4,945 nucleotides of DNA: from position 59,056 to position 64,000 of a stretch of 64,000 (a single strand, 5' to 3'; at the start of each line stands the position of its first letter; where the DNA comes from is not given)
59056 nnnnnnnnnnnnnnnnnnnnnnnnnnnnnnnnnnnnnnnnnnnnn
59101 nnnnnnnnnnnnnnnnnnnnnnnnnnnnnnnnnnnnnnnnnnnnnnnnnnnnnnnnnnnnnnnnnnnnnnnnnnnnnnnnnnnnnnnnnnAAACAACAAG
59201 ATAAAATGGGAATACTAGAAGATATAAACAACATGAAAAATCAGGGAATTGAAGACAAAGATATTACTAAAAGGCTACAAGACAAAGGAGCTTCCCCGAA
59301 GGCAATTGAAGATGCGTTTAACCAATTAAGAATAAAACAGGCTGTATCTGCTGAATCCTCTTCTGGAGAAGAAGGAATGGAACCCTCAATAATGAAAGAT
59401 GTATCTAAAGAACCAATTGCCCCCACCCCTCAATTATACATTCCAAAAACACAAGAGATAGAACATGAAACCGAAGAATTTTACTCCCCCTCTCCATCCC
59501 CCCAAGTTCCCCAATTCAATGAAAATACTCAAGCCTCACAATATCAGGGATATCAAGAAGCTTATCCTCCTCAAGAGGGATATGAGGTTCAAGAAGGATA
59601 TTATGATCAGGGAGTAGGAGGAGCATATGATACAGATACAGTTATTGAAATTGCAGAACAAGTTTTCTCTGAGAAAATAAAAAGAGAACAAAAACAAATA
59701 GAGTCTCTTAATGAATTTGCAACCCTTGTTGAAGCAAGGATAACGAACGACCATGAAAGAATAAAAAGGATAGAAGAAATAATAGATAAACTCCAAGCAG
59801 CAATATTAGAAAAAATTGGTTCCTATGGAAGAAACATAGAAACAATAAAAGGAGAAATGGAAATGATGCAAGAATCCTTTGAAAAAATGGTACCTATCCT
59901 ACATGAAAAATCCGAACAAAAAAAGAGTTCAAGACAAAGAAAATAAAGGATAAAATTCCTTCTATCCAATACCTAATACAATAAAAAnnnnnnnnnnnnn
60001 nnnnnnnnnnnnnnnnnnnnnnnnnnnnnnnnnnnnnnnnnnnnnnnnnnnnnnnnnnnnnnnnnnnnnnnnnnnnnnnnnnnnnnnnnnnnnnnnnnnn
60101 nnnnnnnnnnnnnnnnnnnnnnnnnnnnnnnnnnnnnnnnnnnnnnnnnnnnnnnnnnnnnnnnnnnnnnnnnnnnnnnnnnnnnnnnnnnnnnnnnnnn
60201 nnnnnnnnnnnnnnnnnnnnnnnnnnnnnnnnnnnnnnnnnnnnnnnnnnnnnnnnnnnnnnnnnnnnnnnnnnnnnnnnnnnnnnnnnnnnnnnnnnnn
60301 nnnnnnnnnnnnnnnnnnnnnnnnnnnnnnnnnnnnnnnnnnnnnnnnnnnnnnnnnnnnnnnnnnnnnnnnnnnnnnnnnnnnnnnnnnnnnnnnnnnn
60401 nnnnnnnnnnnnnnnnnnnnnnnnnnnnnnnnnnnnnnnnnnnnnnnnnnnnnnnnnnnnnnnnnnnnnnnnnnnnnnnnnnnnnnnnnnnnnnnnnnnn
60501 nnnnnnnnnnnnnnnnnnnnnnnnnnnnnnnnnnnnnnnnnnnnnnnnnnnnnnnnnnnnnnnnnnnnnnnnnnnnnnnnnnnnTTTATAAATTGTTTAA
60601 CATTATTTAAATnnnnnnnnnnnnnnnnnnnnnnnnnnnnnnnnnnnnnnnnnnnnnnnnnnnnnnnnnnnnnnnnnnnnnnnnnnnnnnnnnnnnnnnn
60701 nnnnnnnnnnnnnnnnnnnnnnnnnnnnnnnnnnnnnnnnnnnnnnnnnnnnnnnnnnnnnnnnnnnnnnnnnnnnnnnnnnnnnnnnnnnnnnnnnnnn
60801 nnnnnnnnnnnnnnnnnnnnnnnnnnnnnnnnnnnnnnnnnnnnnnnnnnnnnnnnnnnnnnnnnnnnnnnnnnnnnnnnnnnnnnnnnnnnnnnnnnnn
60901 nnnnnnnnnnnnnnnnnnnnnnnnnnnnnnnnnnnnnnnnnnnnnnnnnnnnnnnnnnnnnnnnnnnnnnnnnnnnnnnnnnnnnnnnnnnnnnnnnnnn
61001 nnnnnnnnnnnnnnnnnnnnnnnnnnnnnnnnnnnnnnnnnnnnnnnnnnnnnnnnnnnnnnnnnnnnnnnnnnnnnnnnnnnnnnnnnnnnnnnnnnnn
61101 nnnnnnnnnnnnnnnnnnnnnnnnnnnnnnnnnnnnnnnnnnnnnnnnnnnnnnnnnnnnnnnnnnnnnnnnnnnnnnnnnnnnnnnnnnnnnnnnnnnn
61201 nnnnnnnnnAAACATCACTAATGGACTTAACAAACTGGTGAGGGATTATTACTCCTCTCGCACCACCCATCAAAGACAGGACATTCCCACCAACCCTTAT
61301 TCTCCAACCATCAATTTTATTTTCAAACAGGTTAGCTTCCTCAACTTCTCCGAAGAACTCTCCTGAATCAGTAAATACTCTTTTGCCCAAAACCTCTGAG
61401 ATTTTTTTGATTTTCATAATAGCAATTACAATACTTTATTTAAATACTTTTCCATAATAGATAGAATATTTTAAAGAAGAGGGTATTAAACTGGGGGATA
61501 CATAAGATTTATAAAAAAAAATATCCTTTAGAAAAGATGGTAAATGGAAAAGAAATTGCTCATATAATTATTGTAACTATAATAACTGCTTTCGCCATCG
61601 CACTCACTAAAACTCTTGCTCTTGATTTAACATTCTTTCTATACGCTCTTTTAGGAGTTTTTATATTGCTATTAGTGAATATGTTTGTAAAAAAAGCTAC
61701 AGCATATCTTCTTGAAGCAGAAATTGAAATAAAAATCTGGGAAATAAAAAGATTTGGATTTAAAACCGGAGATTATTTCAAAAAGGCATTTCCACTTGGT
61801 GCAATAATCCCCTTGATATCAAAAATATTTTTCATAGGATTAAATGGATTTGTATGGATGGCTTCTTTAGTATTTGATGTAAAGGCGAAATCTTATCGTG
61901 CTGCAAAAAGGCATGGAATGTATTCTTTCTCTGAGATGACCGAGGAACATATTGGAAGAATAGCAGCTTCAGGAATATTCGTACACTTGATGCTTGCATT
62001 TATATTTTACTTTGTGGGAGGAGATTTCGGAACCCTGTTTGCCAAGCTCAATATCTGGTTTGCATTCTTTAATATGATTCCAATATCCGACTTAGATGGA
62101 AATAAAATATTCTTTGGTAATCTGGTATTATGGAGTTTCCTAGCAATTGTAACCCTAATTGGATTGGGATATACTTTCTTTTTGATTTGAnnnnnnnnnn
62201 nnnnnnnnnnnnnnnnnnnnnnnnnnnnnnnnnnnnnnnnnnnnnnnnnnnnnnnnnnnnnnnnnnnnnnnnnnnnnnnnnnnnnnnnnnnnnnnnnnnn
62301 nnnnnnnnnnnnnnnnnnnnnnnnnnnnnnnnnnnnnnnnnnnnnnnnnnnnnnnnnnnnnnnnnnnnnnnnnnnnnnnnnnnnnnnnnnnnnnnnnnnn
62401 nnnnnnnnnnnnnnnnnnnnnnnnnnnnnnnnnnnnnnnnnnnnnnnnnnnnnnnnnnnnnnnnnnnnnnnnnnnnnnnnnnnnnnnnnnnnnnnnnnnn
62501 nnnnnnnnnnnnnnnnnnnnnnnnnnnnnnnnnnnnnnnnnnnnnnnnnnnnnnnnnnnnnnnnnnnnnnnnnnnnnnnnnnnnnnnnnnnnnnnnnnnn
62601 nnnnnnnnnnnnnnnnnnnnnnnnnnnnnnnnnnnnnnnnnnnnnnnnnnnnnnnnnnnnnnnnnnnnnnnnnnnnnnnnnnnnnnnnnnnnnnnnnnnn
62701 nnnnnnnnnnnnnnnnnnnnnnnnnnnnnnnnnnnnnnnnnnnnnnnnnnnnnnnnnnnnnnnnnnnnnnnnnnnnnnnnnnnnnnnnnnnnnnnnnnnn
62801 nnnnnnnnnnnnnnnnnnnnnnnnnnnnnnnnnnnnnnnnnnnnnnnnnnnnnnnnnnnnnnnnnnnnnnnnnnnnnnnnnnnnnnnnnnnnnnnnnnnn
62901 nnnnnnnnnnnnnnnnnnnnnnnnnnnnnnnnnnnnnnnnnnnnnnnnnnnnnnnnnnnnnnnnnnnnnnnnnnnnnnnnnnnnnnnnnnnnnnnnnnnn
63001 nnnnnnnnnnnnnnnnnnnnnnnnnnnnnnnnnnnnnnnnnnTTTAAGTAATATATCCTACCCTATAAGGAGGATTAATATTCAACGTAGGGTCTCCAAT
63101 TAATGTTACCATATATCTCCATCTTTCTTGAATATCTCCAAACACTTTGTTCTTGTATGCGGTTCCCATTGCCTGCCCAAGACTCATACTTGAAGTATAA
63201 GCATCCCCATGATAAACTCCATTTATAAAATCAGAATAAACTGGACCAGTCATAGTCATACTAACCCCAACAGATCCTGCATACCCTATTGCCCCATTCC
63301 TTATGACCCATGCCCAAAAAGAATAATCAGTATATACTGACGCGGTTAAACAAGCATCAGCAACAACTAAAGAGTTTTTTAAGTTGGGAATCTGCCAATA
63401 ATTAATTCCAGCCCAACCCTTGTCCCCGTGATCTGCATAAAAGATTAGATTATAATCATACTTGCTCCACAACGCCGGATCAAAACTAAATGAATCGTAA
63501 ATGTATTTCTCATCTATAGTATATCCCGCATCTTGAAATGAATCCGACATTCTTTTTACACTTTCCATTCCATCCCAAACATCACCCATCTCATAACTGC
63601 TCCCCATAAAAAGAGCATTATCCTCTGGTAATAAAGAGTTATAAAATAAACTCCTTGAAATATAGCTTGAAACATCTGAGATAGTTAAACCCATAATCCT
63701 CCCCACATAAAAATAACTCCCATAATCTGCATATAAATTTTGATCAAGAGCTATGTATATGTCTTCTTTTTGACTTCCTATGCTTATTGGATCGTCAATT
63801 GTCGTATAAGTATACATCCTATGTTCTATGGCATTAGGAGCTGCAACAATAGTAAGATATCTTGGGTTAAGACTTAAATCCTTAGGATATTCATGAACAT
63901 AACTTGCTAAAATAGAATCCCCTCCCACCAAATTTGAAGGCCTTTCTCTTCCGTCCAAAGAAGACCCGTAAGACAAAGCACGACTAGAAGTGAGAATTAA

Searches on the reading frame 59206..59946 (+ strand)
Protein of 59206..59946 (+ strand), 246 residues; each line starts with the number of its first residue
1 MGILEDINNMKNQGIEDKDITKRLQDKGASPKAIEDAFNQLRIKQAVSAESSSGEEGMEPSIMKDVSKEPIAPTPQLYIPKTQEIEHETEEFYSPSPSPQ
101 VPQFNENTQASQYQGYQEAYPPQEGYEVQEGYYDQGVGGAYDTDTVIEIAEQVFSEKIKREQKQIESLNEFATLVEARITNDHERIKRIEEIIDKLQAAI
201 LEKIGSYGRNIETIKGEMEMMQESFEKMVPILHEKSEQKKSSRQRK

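Call 43: search_protein_families(library=pfam, proteins=[window:59206-59946:+], max_evalue=0.01)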
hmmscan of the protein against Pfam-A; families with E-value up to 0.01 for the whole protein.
window:59206-59946:+ (246 aa): 1 family
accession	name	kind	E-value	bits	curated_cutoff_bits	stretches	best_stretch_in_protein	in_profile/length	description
PF24625.1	DUF7626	-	0.0022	18.2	27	1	6-29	8-31/55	Domain of unknown function (DUF7626)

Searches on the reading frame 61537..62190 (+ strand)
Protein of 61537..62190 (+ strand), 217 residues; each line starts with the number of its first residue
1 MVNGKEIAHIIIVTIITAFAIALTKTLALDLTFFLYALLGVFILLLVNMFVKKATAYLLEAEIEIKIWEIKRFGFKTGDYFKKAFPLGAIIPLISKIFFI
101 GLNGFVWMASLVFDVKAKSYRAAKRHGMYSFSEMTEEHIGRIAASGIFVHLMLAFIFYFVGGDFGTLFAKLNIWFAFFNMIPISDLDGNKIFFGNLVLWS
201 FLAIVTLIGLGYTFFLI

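Call 43: search_protein_families(library=pfam, proteins=[window:61537-62190:+], max_evalue=0.01)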
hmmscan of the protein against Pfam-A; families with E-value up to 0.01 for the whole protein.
window:61537-62190:+ (217 aa): 1 family
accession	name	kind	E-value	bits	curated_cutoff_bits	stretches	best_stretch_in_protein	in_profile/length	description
PF02163.28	Peptidase_M50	-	4.6e-05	23.3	27.2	1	166-194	164-192/221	Peptidase family M50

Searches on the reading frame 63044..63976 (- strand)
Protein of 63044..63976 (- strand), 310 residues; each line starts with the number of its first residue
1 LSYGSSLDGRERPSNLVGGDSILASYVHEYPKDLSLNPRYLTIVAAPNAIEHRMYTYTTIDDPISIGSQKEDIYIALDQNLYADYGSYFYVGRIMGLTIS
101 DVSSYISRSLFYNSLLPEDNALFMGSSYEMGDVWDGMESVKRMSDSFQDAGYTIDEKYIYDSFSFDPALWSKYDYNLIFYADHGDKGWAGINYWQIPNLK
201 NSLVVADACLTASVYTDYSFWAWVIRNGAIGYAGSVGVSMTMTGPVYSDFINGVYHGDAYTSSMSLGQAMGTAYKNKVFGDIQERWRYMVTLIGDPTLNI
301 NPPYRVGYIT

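Call 43: search_protein_families(library=pfam, proteins=[window:63044-63976:-], max_evalue=0.01)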
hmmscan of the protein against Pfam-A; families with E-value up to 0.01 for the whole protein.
window:63044-63976:- (310 aa): 1 family
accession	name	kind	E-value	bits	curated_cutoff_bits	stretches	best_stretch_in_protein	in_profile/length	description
PF01364.23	Peptidase_C25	-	7.1e-13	49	23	1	62-299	98-373/374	Peptidase family C25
